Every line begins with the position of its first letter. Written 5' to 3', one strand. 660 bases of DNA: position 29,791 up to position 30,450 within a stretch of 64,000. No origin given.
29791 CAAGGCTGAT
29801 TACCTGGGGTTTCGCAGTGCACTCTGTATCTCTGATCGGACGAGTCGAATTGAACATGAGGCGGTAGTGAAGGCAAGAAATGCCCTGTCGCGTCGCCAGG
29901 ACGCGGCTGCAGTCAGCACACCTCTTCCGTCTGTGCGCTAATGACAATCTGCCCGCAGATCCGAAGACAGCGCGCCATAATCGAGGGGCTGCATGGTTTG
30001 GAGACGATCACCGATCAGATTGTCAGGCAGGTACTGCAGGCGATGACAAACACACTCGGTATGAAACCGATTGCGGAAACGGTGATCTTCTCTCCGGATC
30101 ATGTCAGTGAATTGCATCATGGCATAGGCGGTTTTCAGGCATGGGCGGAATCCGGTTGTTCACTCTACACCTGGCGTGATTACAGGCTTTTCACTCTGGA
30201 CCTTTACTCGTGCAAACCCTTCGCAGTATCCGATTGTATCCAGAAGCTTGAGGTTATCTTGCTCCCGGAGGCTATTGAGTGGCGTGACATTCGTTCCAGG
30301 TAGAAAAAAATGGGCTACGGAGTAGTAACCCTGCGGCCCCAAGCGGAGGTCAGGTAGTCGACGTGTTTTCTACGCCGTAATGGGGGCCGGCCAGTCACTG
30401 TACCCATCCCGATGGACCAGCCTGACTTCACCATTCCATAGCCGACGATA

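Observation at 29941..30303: An AdoMetDC-fold (pyruvoyl) decarboxylase homologue is translationally coupled to mfnB inside the methanofuran gene set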

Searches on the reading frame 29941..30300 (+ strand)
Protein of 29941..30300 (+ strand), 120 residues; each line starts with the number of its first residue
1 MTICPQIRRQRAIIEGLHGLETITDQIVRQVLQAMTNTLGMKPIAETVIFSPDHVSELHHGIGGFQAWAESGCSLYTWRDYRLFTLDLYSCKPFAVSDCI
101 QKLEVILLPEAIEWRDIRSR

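Call 3: search_protein_families(library=pfam, proteins=[window:29941-30300:+], max_evalue=0.01)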
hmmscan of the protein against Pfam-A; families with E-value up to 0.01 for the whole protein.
window:29941-30300:+ (120 aa): 1 family
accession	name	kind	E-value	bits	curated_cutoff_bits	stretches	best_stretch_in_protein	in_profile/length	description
PF02675.21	AdoMet_dc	-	3e-09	37.6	25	1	26-117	18-104/107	S-adenosylmethionine decarboxylase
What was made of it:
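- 29941..30303 (+): AdoMetDC-fold gene (120 aa); candidate pyruvoyl-dependent decarboxylase of methylofuran biosynthesis. PF02675 at 37.6 bits (call 3).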

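Call 4: search_protein_families(library=ncbifam, proteins=[window:29941-30300:+], max_evalue=0.01)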
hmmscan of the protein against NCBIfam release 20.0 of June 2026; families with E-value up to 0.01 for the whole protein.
window:29941-30300:+ (120 aa): 1 family
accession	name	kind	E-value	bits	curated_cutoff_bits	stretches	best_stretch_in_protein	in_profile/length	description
TIGR03330.1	SAM_DCase_Bsu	equivalog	1.2e-05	25.6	75.65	1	26-117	23-109/112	adenosylmethionine decarboxylase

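Call 5: find_homologous_proteins(query=window:29941-30300:+, max_evalue=0.001)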
Query window:29941-30300:+ (120 aa): 34 proteins with E <= 0.001 among 37 candidates.
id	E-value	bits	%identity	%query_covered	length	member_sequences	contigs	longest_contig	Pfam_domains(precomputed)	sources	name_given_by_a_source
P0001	6.7e-62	225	99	84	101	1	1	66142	PF02675.22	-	-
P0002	1.2e-56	208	78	100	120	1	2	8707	PF02675.22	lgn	-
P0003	7.2e-56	206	77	100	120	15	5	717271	PF02675.22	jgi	-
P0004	5.6e-53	196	72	99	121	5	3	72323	PF02675.22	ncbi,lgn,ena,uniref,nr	ncbi:MAG: S-adenosylmethionine decarboxylase [Sedimenticola sp.]|uniref:Uncharacterized protein n=1 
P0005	1.2e-52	195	74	98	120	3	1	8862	PF02675.22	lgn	-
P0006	3.3e-51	191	72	98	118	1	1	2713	PF02675.22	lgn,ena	-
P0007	3.3e-50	187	71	98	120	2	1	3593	PF02675.22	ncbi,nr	ncbi:MAG: S-adenosylmethionine decarboxylase [Sedimenticola sp.]|nr:S-adenosylmethionine decarboxyla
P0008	6.0e-50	186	70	98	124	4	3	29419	PF02675.22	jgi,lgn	-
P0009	1.8e-45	172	66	94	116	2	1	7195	PF02675.22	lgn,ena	-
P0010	1.7e-44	169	64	96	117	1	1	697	PF02675.22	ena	-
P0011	4.9e-44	167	63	94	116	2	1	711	PF02675.22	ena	-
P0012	1.2e-43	166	61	98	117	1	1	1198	PF02675.22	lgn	-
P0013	3.1e-43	165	60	98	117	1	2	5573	PF02675.22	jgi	jgi:S-adenosylmethionine decarboxylase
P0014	6.5e-43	164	59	96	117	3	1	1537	PF02675.22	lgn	-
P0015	8.5e-43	163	61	98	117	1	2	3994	PF02675.22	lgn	-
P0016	1.2e-42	163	60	98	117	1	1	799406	PF02675.22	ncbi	ncbi:MAG: S-adenosylmethionine decarboxylase [Candidatus Thiodiazotropha sp.]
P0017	5.7e-42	161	62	96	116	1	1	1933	PF02675.22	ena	-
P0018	1.2e-41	160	62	94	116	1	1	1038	PF02675.22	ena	-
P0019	1.3e-41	160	61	94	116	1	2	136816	PF02675.22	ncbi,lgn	-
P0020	2.2e-41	159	58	98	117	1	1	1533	PF02675.22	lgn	-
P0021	2.4e-41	159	60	96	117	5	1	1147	PF02675.22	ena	-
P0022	4.3e-41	158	61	96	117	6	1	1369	PF02675.22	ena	-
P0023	5.4e-41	158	60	96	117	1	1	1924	PF02675.22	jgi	jgi:S-adenosylmethionine decarboxylase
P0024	2.3e-40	156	57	96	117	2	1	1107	PF02675.22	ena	-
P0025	2.6e-40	155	61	96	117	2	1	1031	PF02675.22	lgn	-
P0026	2.9e-40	155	59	96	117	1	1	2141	PF02675.22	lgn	-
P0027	4.0e-39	152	59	96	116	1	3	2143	PF02675.22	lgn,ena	-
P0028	8.3e-39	151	58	94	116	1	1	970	PF02675.22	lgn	-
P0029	3.9e-38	148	57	95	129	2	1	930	PF02675.22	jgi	jgi:S-adenosylmethionine decarboxylase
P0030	8.4e-38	147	59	96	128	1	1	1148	PF02675.22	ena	-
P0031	1.2e-37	147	56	98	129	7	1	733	PF02675.22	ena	-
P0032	2.1e-37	146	58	96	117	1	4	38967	PF02675.22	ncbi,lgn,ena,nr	ncbi:MAG: S-adenosylmethionine decarboxylase [Gammaproteobacteria bacterium]|nr:S-adenosylmethionine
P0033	2.8e-33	133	77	64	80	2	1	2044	PF02675.22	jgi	jgi:S-adenosylmethionine decarboxylase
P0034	2.1e-32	130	53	94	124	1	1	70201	PF02675.22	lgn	-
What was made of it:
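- Checked: The conserved N-terminus (R9, R11, E15, G16) supports the 120-aa start rather than the 101-aa version on record, P0001 (call 5).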

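Call 25: predict_structure(alignment_id=A1)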
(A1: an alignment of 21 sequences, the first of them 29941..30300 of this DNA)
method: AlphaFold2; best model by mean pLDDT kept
length: 120 residues; sequences in the alignment: 21
mean_pLDDT: 89.1   pTM: 0.84
mean pLDDT of the five models: 89.1, 88.5, 88.3, 84.4, 82.1
residues with pLDDT >= 90: 87; 70-90: 17; 50-70: 14; < 50: 2
segments of 3 or more residues with pLDDT < 50: none
pLDDT, mean of each block of 10 residues (from residue 1): 65 96 94 97 95 63 93 93 95 94 97 85
secondary structure, 60 per line:
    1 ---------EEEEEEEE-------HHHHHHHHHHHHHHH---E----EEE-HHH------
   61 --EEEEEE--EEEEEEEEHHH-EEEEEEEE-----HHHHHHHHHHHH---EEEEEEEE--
elements in order: E10-17 H25-39 E48-50 E63-68 E71-78 E83-90 H96-107 E111-118
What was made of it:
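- On Class 1b AdoMetDC (SpeH/SpeD, EC 4.1.1.50): The model has pLDDT 89 (call 25).
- Checked: The AlphaFold2 model has pLDDT 89 and pTM 0.84 (call 25).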

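Call 26: search_solved_structures(query=A1, max_evalue=1, show_alignments=3)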
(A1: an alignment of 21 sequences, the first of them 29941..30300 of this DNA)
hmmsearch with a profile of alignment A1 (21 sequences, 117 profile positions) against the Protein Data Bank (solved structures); distinct sequences matched with E-value up to 1: 8.
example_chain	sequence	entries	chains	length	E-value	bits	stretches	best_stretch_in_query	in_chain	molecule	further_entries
2iii_A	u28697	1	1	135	3.4e-06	30.4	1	14-113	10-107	S-adenosylmethionine decarboxylase proenzyme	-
9j5e_A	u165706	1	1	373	0.032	17.6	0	20-54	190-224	Protein HIR2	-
1tlu_A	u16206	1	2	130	0.053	16.9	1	57-113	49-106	S-adenosylmethionine decarboxylase proenzyme, AdoMetDC, SamDC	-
1vr7_A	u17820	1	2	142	0.06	16.7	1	57-113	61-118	S-adenosylmethionine decarboxylase proenzyme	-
6kpd_C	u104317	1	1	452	0.2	15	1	61-93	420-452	Scarecrow-like protein 3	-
1tmi_A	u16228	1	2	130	0.22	14.9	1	57-113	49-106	S-adenosylmethionine decarboxylase proenzyme, AdoMetDC, SamDC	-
6kpb_C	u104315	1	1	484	0.23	14.8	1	61-93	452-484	Scarecrow-like protein 3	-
8gha_B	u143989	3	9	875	0.71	13.3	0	20-54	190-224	Protein HIR2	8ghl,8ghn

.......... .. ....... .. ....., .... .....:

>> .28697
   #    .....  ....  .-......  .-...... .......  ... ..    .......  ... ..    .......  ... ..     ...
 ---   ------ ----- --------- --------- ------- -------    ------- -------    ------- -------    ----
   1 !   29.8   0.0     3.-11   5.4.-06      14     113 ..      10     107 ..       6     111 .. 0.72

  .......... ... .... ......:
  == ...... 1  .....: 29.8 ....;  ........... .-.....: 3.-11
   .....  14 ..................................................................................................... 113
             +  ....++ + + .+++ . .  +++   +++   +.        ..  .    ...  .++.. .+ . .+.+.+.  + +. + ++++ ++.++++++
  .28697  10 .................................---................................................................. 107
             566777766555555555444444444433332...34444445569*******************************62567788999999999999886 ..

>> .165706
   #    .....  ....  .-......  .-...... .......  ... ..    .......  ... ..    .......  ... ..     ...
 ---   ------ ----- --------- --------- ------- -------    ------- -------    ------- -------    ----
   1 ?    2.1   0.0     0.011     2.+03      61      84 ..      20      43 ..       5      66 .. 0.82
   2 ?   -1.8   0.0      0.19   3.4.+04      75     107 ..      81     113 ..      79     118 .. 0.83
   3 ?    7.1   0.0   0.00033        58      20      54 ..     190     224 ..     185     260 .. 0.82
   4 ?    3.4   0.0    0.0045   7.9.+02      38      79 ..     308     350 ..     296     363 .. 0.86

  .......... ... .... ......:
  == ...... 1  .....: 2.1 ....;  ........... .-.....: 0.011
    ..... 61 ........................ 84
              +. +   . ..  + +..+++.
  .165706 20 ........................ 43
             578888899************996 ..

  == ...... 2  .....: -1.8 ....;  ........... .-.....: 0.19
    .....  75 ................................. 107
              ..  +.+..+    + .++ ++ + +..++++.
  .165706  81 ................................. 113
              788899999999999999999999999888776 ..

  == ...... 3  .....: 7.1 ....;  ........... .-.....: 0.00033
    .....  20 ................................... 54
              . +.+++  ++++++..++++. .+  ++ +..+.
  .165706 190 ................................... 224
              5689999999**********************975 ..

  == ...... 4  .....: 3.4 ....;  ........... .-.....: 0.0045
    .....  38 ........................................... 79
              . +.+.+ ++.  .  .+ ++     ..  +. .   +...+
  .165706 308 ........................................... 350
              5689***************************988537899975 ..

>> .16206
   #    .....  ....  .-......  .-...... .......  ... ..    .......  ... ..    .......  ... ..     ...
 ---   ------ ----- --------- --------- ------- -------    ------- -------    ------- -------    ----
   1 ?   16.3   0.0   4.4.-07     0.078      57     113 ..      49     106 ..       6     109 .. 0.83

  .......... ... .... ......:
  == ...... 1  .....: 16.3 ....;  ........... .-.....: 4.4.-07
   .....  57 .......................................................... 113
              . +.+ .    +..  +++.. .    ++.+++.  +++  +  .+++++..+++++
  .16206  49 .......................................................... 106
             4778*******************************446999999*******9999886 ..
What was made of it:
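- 30148..30153 (+): Codons for Glu70-Ser71, the predicted self-cleavage site. Ser71 would become the pyruvoyl group, giving a beta chain (1-70, 7.8 kDa) and an alpha chain (71-120, 6.0 kDa). Aligned to Glu62-Ser63 of T. maritima AdoMetDC (call 26).
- Closest known: Class 1b S-adenosylmethionine decarboxylase. Same: Same position of the Glu-Ser cleavage pair and of the catalytic Cys (call 26).
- Checked: A profile alignment to 2iii and 1tlu (call 26) places: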

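Call 28: search_protein_representatives(alignment_id=A1)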
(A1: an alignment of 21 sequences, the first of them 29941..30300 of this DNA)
Query: 21 sequences, 117 profile positions. Proteins with E-value up to 0.001 (for the whole library): 637; up to 1e-10: 86; up to 1e-30: 4. The best 150 are listed.
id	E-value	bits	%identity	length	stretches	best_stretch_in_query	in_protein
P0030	2.6e-54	198.5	-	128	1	2-116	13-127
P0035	4.3e-46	172.0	-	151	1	3-117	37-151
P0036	1.4e-38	147.8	-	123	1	3-117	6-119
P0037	4.7e-33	130.0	-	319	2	3-114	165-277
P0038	2.8e-29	117.8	-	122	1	3-114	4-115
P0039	4.3e-27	110.7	-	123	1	3-116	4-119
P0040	7.9e-27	109.9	-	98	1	5-96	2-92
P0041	1.9e-24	102.2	-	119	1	3-117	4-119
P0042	6.8e-22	94.0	-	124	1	4-109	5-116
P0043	4.3e-19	84.9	-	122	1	3-116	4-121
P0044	1.0e-18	83.7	-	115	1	3-116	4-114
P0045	1.2e-17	80.3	-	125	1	2-114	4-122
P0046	1.6e-17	79.9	-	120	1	3-107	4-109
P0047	2.1e-17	79.5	-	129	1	5-117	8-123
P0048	4.3e-17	78.5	-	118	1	4-115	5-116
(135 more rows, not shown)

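Call 30: fold_search(model_id=the predicted structure, library=pdb)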
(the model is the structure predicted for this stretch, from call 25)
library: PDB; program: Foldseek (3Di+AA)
matches with E <= 10: 1446; with E <= 0.001: 6
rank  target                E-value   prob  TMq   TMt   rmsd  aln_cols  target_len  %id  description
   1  2iii                  1.3e-06  1.00  0.72  0.72   2.8       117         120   18  Crystal structure of the adenosylmethionine decarboxylase (aq_254) from aquifex aeolicus vf5 (released 2007-10-09)
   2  1vr7_B                2.1e-06  1.00  0.78  0.79   2.5       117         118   14  Crystal structure of S-adenosylmethionine decarboxylase proenzyme (TM0655) from THERMOTOGA MARITIMA at 1.2 A resolutio (released 2005-03-15)
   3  1tlu_A                3.1e-06  1.00  0.77  0.79   2.4       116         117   15  Crystal Structure of Thermotoga maritima S-adenosylmethionine decarboxylase (released 2004-06-29)
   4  1vr7_A                3.2e-06  1.00  0.77  0.77   2.5       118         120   16  Crystal structure of S-adenosylmethionine decarboxylase proenzyme (TM0655) from THERMOTOGA MARITIMA at 1.2 A resolutio (released 2005-03-15)
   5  1tmi_A                4.1e-06  1.00  0.76  0.78   2.5       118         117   14  Structure of Thermotoga maritima S63A non-processing mutant S-adenosylmethionine decarboxylase (released 2004-06-29)
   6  3dz3_A                8.7e-04  1.00  0.61  0.32   6.4       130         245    8  Human AdoMetDC F223A mutant with covalently bound S-Adenosylmethionine methyl ester (released 2009-03-10)
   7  1mhm_A                1.5e-03  1.00  0.68  0.34   4.7       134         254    7  Crystal structure of S-adenosylmethionine decarboxylase from potato (released 2002-12-11)
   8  6eqt_B                1.6e-03  1.00  0.48  0.32   5.1       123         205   10  CRYSTAL STRUCTURE OF THE HUMAN KINETOCHORE PROTEIN CENP-N (released 2018-01-17)
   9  9p7q_A                1.7e-03  1.00  0.56  0.29   7.4       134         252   13  273K human S-adenosylmethionine decarboxylase (released 2025-09-17)
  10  6c0w_K                6.2e-03  0.99  0.48  0.32   5.4       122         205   11  Cryo-EM structure of human kinetochore protein CENP-N with the centromeric nucleosome containing CENP-A (released 2018-01-17)
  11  5tvm_B                6.6e-03  1.00  0.56  0.28   6.8       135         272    8  Crystal structure of Trypanosoma brucei AdoMetDC/prozyme heterodimer (released 2017-01-11)
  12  1jl0_B                6.6e-03  1.00  0.53  0.23   6.0       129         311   12  Structure of a Human S-Adenosylmethionine Decarboxylase Self-processing Ester Intermediate and Mechanism of Putrescine (released 2001-08-22)
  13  5tvf_B                6.6e-03  1.00  0.53  0.27   7.0       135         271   10  Crystal structure of Trypanosoma brucei AdoMetDC/prozyme heterodimer in complex with inhibitor CGP 40215 (released 2017-01-11)
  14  5tvo_A                8.9e-03  0.98  0.47  0.26   6.7       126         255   10  Crystal structure of Trypanosoma brucei AdoMetDC-delta26 monomer (released 2016-12-28)
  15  4kr1                  1.4e-02  0.98  0.47  0.30   5.8       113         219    7  Crystal structure of the kinetechore protein Iml3 from budding yeast (released 2013-12-18)
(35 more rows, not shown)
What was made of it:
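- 29941..30303 (+): Model and Foldseek match to class-1b AdoMetDC (calls 25, 30).
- On Class 1b AdoMetDC (SpeH/SpeD, EC 4.1.1.50): Foldseek gives TM 0.72-0.79 to 2iii, 1vr7 and 1tlu (call 30).
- Closest known: Class 1b S-adenosylmethionine decarboxylase. Same: Same fold and size, about 120 aa (TM 0.72-0.79, call 30).
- Checked: Its best PDB matches are class-1b AdoMetDCs 2iii, 1vr7, 1tlu and 1tmi, with TM 0.72-0.79 (call 30).
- Foldseek gives TM 0.72-0.79 to class-1b AdoMetDC (calls 25, 30).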

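Call 31: list_cluster_members(proteins=[P0035, P0036, P0037, P0038, P0039, P0040, P0041, P0042, P0043, P0044])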
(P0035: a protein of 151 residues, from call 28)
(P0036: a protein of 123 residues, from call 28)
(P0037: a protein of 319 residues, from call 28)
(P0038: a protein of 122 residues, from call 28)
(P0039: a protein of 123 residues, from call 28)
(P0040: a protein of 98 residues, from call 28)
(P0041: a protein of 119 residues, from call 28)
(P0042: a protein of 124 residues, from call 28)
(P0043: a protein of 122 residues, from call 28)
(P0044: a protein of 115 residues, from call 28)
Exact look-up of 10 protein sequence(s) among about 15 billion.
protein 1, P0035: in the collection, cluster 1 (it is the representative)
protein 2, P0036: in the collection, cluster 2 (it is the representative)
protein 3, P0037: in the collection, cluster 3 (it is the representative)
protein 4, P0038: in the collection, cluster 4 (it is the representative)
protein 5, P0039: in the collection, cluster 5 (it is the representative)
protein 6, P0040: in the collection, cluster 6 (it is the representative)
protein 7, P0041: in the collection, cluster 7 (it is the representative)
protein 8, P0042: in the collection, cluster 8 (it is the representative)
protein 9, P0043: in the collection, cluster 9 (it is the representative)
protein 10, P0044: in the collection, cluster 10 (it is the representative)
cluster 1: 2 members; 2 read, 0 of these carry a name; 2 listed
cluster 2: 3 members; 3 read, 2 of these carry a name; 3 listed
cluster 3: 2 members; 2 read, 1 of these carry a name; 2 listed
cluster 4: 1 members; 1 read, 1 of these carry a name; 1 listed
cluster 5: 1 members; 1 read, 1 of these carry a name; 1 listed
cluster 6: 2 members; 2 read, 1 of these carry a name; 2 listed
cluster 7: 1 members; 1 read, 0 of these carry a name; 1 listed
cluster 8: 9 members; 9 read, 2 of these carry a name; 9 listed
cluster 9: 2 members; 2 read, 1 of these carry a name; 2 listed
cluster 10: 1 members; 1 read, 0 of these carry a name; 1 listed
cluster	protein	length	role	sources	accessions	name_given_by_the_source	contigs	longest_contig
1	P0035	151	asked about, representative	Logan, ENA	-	-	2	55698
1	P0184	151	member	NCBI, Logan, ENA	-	-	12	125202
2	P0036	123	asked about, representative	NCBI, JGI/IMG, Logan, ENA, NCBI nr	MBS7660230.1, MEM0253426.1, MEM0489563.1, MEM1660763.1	MAG: S-adenosylmethionine decarboxylase [Candidatus Bathyarchaeia archaeon] | S-adenosylmethionine decarboxylase [Candidatus Bathyarchaeota archaeon]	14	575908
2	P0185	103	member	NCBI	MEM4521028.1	MAG: S-adenosylmethionine decarboxylase, partial [Candidatus Bathyarchaeia archaeon]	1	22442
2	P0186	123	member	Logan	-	-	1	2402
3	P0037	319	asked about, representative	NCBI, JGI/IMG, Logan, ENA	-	-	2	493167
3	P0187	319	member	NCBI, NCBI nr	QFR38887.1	hypothetical protein A9Q91_01490 [Candidatus Gracilibacteria bacterium 28_42_T64]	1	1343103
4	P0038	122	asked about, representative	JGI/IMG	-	S-adenosylmethionine decarboxylase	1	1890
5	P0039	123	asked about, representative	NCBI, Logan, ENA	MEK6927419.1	MAG: S-adenosylmethionine decarboxylase [Nanoarchaeota archaeon]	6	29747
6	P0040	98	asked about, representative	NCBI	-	-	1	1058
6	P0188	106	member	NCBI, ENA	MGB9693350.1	MAG: S-adenosylmethionine decarboxylase [Fervidobacterium sp.]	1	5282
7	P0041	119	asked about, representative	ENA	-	-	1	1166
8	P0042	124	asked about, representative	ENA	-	-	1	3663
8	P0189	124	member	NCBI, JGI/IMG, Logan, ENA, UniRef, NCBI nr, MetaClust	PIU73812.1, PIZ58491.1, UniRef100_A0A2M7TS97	hypothetical protein COS78_00360 [Candidatus Shapirobacteria bacterium ... | Uncharacterized protein n=2 Tax=Candidatus Shapironibacteriota TaxID=1752721 ... | MAG: hypothetical protein COS78_00360 [Candidatus Shapirobacteria bacterium ...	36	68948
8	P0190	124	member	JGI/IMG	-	S-adenosylmethionine decarboxylase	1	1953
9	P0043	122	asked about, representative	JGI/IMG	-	S-adenosylmethionine decarboxylase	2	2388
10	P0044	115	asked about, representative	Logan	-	-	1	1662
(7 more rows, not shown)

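Call 32: find_related_loci(query=A1, collection=genome_contigs, flank=10000)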
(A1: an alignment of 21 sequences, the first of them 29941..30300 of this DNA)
Query A1 (120 aa) in genome_contigs; peptide patterns used: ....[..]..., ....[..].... (x = any residue, [..] = any of these).
66 stretches matched a pattern; 10 encode a relative of the query (tblastn E <= 1e-3); 10 distinct loci.
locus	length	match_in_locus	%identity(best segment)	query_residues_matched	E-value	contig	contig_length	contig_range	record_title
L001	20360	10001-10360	76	1-120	5e-61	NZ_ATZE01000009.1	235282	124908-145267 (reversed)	Sedimenticola selenatireducens DSM 17993 A3GODRAFT_scaffold_7.8_C, whole genome shotgun sequence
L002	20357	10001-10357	72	1-119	2e-58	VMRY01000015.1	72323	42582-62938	MAG: Sedimenticola thiotaurini isolate BK-3 k141_507, whole genome shotgun sequence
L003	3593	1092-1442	71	1-117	2e-55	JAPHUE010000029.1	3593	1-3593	MAG: Sedimenticola sp. isolate N3M-Bin_5 c_000001043884, whole genome shotgun sequence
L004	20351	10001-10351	59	1-117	8e-48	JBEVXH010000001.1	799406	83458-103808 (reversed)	MAG: Candidatus Thiodiazotropha sp. isolate CTENA5 L149 c_000000000001, whole genome shotgun sequence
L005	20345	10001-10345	60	1-115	4e-47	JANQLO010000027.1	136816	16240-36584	MAG: Chromatiales bacterium isolate PL25a_bin.61 k99_1110701, whole genome shotgun sequence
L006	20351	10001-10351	58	1-117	4e-47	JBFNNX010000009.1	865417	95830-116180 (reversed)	MAG: Candidatus Thiodiazotropha sp. isolate ctemesantah040_SYM1 c_000000000001, whole genome shotgun sequence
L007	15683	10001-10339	60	3-115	5e-46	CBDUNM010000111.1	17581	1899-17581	MAG TPA_asm: uncultured Chromatiales bacterium isolate SRR22808130_binner13_Refined_37 genome assembly, contig: ERZ25043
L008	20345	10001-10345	59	1-115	1e-45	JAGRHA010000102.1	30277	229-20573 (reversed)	MAG: Gammaproteobacteria bacterium isolate HKST-UBA188 k127_600885, whole genome shotgun sequence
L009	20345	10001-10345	55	1-115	3e-44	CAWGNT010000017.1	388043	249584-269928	MAG: uncultured Gammaproteobacteria bacterium isolate MFD05684.bin.1.156 genome assembly, contig: contig_45027, whole ge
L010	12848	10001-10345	55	3-117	1e-42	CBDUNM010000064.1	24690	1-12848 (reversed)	MAG TPA_asm: uncultured Chromatiales bacterium isolate SRR22808130_binner13_Refined_37 genome assembly, contig: ERZ25043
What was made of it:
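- On Methanofuran/methylofuran biosynthesis gene set (functional module, not a protein family): The genome-collection scan quota was used in call 32.
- Tried and rejected: The single genome-collection scan, run with clade-specific patterns, returned only 10 loci, all Sedimenticola, Thiodiazotropha or Chromatiales-type (call 32).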
